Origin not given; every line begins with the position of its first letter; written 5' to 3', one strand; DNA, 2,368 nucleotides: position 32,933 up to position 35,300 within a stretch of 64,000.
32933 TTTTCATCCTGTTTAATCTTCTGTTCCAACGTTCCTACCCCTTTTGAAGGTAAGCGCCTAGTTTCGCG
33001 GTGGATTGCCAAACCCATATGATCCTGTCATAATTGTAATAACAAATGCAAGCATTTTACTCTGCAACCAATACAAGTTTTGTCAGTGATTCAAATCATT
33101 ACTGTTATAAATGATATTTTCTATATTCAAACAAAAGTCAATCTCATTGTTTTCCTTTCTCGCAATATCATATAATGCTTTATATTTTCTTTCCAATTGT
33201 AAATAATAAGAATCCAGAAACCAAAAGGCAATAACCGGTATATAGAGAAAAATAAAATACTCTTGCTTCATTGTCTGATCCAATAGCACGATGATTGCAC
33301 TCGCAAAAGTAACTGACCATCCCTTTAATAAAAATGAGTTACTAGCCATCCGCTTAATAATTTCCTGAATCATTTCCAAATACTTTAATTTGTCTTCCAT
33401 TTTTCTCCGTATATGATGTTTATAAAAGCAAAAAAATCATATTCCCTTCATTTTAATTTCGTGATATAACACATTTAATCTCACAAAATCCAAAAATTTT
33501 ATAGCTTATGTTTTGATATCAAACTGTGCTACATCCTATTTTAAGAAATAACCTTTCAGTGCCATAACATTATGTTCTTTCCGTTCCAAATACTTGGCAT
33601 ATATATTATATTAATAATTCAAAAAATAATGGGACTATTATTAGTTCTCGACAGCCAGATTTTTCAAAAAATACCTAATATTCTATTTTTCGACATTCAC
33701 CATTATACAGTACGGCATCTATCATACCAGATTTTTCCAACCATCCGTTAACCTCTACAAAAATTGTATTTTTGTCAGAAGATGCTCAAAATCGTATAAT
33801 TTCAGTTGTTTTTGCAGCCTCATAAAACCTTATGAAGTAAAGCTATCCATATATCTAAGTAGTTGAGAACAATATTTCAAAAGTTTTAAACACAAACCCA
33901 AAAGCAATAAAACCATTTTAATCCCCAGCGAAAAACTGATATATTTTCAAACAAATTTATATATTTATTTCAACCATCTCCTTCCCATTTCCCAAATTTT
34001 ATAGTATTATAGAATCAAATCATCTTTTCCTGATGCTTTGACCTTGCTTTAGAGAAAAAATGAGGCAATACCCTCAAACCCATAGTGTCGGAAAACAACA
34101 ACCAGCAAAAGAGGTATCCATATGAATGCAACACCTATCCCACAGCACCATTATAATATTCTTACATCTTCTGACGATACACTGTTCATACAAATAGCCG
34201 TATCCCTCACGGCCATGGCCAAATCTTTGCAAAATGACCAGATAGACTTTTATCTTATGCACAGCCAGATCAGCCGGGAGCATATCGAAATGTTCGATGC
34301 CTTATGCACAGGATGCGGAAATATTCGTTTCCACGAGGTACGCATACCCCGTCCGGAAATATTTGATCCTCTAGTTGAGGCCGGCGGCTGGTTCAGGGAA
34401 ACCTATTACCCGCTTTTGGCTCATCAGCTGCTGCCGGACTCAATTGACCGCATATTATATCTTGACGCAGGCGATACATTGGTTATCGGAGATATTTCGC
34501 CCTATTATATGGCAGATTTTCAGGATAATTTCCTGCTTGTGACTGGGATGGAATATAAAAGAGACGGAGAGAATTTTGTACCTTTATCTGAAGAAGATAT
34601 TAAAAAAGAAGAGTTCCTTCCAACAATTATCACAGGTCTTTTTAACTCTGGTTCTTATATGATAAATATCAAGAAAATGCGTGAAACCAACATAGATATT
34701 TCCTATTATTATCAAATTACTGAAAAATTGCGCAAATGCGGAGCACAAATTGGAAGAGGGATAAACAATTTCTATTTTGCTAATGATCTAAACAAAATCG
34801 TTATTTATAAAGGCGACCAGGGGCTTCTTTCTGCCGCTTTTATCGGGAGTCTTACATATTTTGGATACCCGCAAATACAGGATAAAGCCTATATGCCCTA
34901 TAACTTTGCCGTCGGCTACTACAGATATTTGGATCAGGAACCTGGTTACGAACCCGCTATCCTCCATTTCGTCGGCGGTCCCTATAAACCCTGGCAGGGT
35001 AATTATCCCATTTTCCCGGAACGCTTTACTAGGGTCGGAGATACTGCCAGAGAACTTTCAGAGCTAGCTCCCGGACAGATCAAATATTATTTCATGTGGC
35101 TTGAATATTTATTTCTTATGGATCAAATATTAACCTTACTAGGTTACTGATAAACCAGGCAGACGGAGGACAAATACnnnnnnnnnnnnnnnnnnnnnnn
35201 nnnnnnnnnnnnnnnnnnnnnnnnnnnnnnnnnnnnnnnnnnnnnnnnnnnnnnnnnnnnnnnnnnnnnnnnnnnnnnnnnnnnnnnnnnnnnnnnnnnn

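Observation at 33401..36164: Low-GC flagellin-glycosylation islet: tandem GT8-like paralogs preceded by a 720-bp AT-rich leader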

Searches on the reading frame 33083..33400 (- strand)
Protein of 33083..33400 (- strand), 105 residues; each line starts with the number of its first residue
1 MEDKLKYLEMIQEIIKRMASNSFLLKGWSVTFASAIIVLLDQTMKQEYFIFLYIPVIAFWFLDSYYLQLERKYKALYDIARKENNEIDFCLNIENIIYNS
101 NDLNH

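Call 3: search_protein_families(library=pfam, proteins=[window:33083-33400:-], max_evalue=0.01)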
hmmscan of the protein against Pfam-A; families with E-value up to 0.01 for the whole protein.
window:33083-33400:- (105 aa): 2 families
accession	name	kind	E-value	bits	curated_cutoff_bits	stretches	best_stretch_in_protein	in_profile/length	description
PF07779.18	Cas1_AcylT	-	0.0056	16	27.3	1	36-66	205-235/482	10 TM Acyl Transferase domain found in Cas1p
PF11683.13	DUF3278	-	0.0073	16.8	26.6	1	13-76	28-93/130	Protein of unknown function (DUF3278)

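Call 4: search_protein_families(library=ncbifam, proteins=[window:33083-33400:-], max_evalue=0.01)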
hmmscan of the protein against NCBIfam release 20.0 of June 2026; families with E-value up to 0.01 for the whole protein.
window:33083-33400:- (105 aa): 0 families

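Call 32: search_protein_families(library=padloc, proteins=[window:33083-33400:-], max_evalue=0.1)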
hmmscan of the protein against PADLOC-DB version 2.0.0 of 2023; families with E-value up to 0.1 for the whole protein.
window:33083-33400:- (105 aa): 4 families
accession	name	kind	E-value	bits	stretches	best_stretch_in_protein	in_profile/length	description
PDLC04686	PDC-M50A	-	3e-36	122.6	1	1-101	1-103/134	-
PDLC04685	PDC-M50A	-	1.9e-31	107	1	2-93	3-95/130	-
PDLC04687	PDC-M50A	-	2.5e-19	67.7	1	4-89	12-99/144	-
PDLC04684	PDC-M50A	-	1.7e-18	65.6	1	8-80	18-87/159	-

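Call 33: search_protein_families(library=phrogs, proteins=[window:33083-33400:-], max_evalue=0.1)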
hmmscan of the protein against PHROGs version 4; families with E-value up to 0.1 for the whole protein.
window:33083-33400:- (105 aa): 1 family
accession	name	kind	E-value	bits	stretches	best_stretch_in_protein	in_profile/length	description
phrog_19896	-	unknown function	3.7e-29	102.9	1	1-97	3-101/135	-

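Call 35: search_dna_similar(query=window:33083-33400:-, collection=phages, mode=protein, max_evalue=0.001, max_rows=15)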
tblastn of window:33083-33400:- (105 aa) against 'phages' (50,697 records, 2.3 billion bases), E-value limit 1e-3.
Records with a match: 3; places in all: 3; records where one place covers at least 80% of the query: 0.
Best place of each record, by identity: <60% 3.
By first word of the organism name: Vibrio 3.
By host as written in the record: Vibrio cyclitrophicus 10N.286.55.A5 1; Vibrio cyclitrophicus 10N.286.55.C7 1; Vibrio cyclitrophicus 10N.286.55.E8 1.
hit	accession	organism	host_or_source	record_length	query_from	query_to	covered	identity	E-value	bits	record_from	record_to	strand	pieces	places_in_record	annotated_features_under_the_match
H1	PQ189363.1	Vibrio phage 10N.286.55.A5_PE002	Vibrio cyclitrophicus 10N.286.55.A5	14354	2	84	79%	38.6%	9e-16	76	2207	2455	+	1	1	hypothetical protein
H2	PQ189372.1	Vibrio phage 10N.286.55.C7_PE001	Vibrio cyclitrophicus 10N.286.55.C7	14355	2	84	79%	38.6%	9e-16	76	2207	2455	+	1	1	hypothetical protein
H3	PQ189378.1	Vibrio phage 10N.286.55.E8_PE001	Vibrio cyclitrophicus 10N.286.55.E8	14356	2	84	79%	38.6%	9e-16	76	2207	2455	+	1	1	hypothetical protein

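Call 37: get_annotated_region(hit=H1, flank=3000)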
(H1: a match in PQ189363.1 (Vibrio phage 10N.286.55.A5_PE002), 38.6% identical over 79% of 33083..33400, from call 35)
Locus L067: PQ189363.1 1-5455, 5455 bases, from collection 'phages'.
description: Vibrio phage 10N.286.55.A5_PE002, complete genome.
organism: Vibrio phage 10N.286.55.A5_PE002 (NCBI taxid 3385343)
taxonomy: Viruses; Varidnaviria; Bamfordvirae; Preplasmiviricota; Tectiliviricetes; Vinavirales
host: Vibrio cyclitrophicus 10N.286.55.A5; source: seawater; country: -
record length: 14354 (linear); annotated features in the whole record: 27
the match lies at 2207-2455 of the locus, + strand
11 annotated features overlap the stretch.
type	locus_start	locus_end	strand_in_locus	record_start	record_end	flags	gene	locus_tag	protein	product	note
CDS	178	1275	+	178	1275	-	-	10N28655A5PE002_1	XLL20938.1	hypothetical protein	Y1572_HAEIN_Putative_integrase/recombinase_HI_1572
CDS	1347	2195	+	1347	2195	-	-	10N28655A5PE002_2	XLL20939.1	hypothetical protein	Thoeris__ThsB_Global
CDS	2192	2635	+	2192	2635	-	-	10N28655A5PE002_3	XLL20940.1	hypothetical protein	-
CDS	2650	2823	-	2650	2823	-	-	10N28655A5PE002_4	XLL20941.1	hypothetical protein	-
CDS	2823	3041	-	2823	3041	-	-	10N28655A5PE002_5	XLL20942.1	hypothetical protein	-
CDS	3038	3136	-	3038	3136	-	-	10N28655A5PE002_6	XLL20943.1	hypothetical protein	-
CDS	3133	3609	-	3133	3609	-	-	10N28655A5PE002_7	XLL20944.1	hypothetical protein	head_protein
CDS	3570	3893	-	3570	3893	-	-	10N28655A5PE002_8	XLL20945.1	hypothetical protein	tail_fiber_protein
CDS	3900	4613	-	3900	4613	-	-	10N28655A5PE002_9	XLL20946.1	hypothetical protein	-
CDS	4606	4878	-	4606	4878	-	-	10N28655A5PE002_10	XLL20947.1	hypothetical protein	-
CDS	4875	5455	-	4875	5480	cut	-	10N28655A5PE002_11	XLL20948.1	hypothetical protein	-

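Call 39: find_homologous_proteins(query=window:33083-33400:-, max_evalue=0.001)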
Query window:33083-33400:- (105 aa): 121 proteins with E <= 0.001 among 121 candidates; the best 120 are listed.
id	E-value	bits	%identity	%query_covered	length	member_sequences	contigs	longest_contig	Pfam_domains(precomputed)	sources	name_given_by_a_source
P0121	1.4e-61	223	100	100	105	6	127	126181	-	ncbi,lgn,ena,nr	ncbi:MAG: hypothetical protein HFI89_05750 [Lachnospiraceae bacterium]|nr:hypothetical protein [Lach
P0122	3.3e-61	222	100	100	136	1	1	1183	-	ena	-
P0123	6.6e-40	153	70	100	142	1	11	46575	-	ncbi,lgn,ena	-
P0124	7.9e-40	153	70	100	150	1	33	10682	-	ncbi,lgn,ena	-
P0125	1.4e-39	152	71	98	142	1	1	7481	-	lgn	-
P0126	9.9e-36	140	65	100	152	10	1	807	-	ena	-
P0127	3.0e-35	138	64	98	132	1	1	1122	-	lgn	-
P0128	1.8e-33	133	62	99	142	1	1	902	-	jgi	-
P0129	1.3e-32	130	69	91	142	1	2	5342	-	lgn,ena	-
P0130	7.3e-32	128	67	91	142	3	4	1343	-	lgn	-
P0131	1.2e-31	127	64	93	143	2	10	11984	-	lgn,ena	-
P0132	1.4e-31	127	61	97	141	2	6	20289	-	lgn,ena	-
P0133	1.9e-31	126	59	99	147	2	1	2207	-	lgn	-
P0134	2.0e-31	126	60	99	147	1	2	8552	-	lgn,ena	-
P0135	2.0e-31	126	61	94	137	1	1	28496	-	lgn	-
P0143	3.7e-27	113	57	90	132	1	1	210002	-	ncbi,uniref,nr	ncbi:hypothetical protein [Clostridium sp. Marseille-Q2269]|uniref:hypothetical protein n=1 Tax=Clos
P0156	5.3e-25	106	57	85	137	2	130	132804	-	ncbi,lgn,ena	-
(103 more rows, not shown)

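Call 40: find_encoding_contigs(protein=P0123, flank=5000, max_places=3)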
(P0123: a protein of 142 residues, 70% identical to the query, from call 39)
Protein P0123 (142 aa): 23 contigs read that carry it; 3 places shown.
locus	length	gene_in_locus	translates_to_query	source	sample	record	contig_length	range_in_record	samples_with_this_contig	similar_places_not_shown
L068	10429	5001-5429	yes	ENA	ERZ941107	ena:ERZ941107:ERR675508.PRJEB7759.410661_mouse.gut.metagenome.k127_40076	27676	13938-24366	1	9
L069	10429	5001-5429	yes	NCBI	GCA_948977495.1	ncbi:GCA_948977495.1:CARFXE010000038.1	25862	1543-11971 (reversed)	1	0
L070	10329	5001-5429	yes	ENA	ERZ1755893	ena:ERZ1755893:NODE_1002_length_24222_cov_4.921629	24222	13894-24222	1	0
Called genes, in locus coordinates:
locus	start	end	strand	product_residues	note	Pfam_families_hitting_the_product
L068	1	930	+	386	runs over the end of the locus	PF05958:tRNA_U5-meth_tr, PF02475:TRM5-TYW2_MTfase, PF03602:Cons_hypoth95, PF05175:MTS, PF06325:PrmA (weak), PF09445:Methyltransf_15 (weak), PF13649:Methyltransf_25 (weak), PF13847:Methyltransf_31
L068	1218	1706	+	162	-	PF27329:Rv1289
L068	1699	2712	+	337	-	-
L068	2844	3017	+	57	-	-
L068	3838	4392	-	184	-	PF13276:HTH_21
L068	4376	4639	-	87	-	PF01527:HTH_Tnp_1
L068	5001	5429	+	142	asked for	-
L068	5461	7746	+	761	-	-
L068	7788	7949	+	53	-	-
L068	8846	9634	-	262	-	PF05598:DUF772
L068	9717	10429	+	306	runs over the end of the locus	PF20320:DUF6615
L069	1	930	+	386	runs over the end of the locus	PF05958:tRNA_U5-meth_tr, PF02475:TRM5-TYW2_MTfase, PF03602:Cons_hypoth95, PF05175:MTS, PF06325:PrmA (weak), PF09445:Methyltransf_15 (weak), PF13649:Methyltransf_25 (weak), PF13847:Methyltransf_31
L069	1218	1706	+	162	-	PF27329:Rv1289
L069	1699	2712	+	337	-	-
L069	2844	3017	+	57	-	-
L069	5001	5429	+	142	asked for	-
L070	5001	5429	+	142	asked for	-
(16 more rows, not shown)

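Call 41: find_encoding_contigs(protein=P0143, flank=5000, max_places=2)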
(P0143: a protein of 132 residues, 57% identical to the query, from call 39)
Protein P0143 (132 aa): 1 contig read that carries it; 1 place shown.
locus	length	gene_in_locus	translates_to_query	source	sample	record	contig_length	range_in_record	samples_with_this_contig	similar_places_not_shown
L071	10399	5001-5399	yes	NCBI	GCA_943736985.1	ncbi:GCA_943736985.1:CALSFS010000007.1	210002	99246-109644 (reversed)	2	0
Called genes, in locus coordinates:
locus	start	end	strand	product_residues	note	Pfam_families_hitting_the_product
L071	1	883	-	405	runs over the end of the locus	PF13546:DDE_5, PF04693:DDE_Tnp_2, PF01609:DDE_Tnp_1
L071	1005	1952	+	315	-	-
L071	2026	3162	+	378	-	PF01420:Methylase_S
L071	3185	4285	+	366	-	PF08357:SEFIR, PF13676:TIR_2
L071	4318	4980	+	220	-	PF08937:ThsB_TIR (weak)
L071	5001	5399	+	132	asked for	-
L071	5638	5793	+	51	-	-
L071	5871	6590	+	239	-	PF14261:DUF4351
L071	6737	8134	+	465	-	PF13643:DUF4145 (weak), PF18766:SWI2_SNF2 (faint), PF04313:HSDR_N, PF00270:DEAD (faint), PF04851:ResIII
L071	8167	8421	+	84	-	-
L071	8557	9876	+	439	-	PF08463:EcoEI_R_C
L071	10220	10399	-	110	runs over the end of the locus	PF01476:LysM, PF23473:LysM3_LYK4_5 (faint), PF01476:LysM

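Call 42: find_encoding_contigs(protein=P0156, flank=5000, max_places=2)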
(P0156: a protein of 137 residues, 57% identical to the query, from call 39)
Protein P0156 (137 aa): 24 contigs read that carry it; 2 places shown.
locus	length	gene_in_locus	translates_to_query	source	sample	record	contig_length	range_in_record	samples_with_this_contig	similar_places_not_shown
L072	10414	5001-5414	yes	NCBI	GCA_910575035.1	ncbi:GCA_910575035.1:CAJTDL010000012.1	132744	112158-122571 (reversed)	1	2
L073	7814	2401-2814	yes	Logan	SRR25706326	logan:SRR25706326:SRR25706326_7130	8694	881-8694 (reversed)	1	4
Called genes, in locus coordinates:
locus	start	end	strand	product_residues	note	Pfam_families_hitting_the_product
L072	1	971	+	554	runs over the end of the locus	PF00239:Resolvase, PF07508:Recombinase, PF13408:Zn_ribbon_recom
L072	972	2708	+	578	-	PF00239:Resolvase, PF07508:Recombinase, PF13408:Zn_ribbon_recom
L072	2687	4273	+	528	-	PF00239:Resolvase, PF07508:Recombinase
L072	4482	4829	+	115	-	PF12844:HTH_19 (weak), PF01381:HTH_3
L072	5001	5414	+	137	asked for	-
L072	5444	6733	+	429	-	PF13271:DUF4062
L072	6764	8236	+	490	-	PF00702:Hydrolase, PF13419:HAD_2, PF13242:Hydrolase_like, PF00483:NTP_transferase, PF12804:NTP_transf_3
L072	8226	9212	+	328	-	PF04055:Radical_SAM, PF13353:Fer4_12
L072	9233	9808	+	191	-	-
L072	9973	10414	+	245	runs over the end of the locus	PF12682:Flavodoxin_4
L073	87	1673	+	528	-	PF00239:Resolvase, PF07508:Recombinase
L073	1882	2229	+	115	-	PF12844:HTH_19 (weak), PF01381:HTH_3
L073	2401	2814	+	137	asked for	-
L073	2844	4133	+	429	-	PF13271:DUF4062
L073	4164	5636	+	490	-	PF00702:Hydrolase, PF13419:HAD_2, PF13242:Hydrolase_like, PF00483:NTP_transferase, PF12804:NTP_transf_3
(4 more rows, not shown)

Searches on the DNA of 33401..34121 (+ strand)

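Call 36: search_dna_similar(query=window:33401-34121:+, collection=plasmids, mode=distant, max_evalue=0.001, max_rows=10)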
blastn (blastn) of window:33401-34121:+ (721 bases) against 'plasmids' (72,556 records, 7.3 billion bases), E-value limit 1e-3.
No match.

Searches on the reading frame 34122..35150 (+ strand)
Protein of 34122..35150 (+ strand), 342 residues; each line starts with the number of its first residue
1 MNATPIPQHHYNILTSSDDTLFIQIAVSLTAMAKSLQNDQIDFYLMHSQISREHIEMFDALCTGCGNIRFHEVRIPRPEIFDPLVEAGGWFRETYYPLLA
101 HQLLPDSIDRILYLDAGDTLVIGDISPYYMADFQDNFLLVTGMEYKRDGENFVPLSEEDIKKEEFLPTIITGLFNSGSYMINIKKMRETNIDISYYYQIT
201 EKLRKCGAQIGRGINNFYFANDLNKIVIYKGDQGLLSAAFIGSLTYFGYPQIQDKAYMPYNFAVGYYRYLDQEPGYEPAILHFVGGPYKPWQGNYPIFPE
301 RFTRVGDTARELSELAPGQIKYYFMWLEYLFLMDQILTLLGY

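Call 3: search_protein_families(library=pfam, proteins=[window:34122-35150:+], max_evalue=0.01)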
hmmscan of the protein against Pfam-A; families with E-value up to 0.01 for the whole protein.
window:34122-35150:+ (342 aa): 1 family
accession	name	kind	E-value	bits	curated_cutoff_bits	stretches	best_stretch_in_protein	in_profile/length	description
PF01501.26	Glyco_transf_8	-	1.3e-16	61.4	24.3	1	16-292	5-250/253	Glycosyl transferase family 8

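Call 4: search_protein_families(library=ncbifam, proteins=[window:34122-35150:+], max_evalue=0.01)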
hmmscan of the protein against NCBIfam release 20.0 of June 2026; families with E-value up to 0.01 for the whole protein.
window:34122-35150:+ (342 aa): 1 family
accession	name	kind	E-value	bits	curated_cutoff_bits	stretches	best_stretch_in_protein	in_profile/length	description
NF011718.0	PRK15171.1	equivalog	1.2e-07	31.2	461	1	10-191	27-198/337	lipopolysaccharide 3-alpha-galactosyltransferase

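Call 8: find_encoding_contigs(protein=window:34122-35150:+, flank=10000, max_places=6)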
Protein window:34122-35150:+ (342 aa): 24 contigs read that carry it; 6 places shown.
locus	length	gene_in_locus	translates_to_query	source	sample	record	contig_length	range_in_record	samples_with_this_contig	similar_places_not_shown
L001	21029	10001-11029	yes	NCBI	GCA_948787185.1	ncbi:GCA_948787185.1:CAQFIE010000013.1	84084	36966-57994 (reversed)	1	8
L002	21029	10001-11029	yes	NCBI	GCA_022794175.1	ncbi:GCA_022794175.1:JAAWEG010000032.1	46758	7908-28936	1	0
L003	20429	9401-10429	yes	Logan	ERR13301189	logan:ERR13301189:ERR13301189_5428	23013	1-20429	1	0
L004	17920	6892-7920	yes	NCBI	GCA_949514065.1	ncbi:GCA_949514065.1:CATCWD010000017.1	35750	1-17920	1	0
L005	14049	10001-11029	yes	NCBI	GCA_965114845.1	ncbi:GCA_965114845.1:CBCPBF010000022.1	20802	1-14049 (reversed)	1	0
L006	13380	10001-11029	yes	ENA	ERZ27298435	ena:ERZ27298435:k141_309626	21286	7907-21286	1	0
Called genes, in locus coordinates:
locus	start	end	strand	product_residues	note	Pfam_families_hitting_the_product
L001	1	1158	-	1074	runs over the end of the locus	PF25596:CPSase_L_D1, PF02222:ATP-grasp, PF02786:CPSase_L_D2, PF02787:CPSase_L_D3, PF25596:CPSase_L_D1, PF02786:CPSase_L_D2, PF02222:ATP-grasp, PF02142:MGS, +7 more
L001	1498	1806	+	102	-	PF12840:HTH_20 (weak), PF01022:HTH_5, PF12802:MarR_2 (weak)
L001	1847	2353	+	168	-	-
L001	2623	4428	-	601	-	PF03602:Cons_hypoth95 (faint), PF05175:MTS (weak), PF05958:tRNA_U5-meth_tr, PF13649:Methyltransf_25, PF13847:Methyltransf_31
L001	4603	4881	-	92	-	-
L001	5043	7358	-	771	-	PF00580:UvrD-helicase, PF01443:Viral_helicase1 (faint), PF13245:AAA_19, PF13604:AAA_30 (faint), PF13361:UvrD_C, PF13538:UvrD_C_2 (faint), PF21196:PcrA_UvrD_tudor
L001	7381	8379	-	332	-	PF13421:Band_7_1, PF01145:Band_7, PF13240:Zn_Ribbon_1, PF13248:Zn_ribbon_3 (weak)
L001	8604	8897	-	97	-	-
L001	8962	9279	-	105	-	-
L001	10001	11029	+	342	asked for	PF01501:Glyco_transf_8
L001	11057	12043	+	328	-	PF01501:Glyco_transf_8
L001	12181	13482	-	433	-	PF00535:Glycos_transf_2, PF10111:Glyco_tranf_2_2 (weak), PF13424:TPR_12 (faint), PF00515:TPR_1 (faint), PF13431:TPR_17 (faint), PF14559:TPR_19 (faint), PF07719:TPR_2 (faint)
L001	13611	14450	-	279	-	PF00669:Flagellin_N, PF00700:Flagellin_C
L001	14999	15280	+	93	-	PF04316:FlgM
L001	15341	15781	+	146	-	PF05130:FlgN (weak)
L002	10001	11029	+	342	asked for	PF01501:Glyco_transf_8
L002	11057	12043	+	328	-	PF01501:Glyco_transf_8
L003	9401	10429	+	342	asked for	PF01501:Glyco_transf_8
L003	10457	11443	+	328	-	PF01501:Glyco_transf_8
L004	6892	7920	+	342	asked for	PF01501:Glyco_transf_8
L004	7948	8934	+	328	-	PF01501:Glyco_transf_8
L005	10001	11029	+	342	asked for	PF01501:Glyco_transf_8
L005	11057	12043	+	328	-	PF01501:Glyco_transf_8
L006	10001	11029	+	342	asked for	PF01501:Glyco_transf_8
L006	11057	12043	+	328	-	PF01501:Glyco_transf_8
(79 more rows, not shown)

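Call 32: search_protein_families(library=padloc, proteins=[window:34122-35150:+], max_evalue=0.1)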
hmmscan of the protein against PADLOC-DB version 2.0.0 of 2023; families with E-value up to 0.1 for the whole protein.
window:34122-35150:+ (342 aa): 0 families

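Call 33: search_protein_families(library=phrogs, proteins=[window:34122-35150:+], max_evalue=0.1)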
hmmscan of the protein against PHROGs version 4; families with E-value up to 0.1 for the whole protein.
window:34122-35150:+ (342 aa): 0 families
